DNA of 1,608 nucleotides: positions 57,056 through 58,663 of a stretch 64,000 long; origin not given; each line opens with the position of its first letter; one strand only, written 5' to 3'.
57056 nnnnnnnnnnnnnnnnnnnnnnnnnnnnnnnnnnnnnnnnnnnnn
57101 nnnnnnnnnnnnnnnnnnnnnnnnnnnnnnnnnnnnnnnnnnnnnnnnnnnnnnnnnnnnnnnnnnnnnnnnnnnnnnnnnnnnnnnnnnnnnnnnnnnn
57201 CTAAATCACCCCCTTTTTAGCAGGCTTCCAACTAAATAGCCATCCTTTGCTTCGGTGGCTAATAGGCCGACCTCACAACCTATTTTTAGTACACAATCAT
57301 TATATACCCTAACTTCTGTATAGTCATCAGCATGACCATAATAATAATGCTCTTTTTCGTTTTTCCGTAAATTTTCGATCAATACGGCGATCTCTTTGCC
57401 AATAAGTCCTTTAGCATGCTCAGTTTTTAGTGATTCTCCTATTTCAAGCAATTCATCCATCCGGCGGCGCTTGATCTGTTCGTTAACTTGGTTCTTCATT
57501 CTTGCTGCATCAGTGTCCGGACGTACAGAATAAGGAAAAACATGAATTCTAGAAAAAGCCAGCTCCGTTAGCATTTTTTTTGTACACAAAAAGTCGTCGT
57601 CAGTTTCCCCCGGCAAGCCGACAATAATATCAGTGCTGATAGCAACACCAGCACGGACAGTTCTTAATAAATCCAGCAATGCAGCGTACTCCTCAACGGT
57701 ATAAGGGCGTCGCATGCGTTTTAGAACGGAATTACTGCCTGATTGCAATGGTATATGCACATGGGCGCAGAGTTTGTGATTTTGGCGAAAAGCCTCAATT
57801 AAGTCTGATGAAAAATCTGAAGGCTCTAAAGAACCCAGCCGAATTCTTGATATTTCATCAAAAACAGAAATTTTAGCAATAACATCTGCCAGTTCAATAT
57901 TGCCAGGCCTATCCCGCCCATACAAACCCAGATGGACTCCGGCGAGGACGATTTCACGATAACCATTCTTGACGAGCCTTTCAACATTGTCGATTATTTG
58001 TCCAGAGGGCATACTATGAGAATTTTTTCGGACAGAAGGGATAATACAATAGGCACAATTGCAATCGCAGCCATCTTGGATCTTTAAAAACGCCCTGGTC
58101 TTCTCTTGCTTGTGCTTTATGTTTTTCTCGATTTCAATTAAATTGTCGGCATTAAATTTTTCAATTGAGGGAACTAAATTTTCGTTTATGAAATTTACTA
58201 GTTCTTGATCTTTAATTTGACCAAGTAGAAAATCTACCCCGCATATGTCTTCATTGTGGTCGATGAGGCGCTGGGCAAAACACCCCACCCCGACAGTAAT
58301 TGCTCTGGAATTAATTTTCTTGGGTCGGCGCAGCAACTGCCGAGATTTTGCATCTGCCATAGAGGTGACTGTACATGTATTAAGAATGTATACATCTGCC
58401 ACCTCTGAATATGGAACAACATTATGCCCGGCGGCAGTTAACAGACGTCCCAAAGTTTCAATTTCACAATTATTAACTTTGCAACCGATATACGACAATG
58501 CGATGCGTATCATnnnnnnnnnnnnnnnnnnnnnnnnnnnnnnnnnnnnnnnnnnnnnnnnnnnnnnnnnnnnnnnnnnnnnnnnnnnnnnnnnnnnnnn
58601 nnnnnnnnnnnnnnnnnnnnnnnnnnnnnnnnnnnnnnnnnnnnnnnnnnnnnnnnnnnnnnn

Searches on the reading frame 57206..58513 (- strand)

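Call 58: search_protein_families(library=pfam, proteins=[window:57206-58513:-], max_evalue=0.00001)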
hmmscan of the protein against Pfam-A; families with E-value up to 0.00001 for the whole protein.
window:57206-58513:- (435 aa): 2 families
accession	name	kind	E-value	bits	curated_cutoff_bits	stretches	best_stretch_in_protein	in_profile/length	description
PF04055.27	Radical_SAM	-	3.5e-22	79.8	29.5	1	144-309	2-160/166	Radical SAM superfamily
PF00919.26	UPF0004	-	2.7e-18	66.2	27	1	4-96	2-96/98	Uncharacterized protein family UPF0004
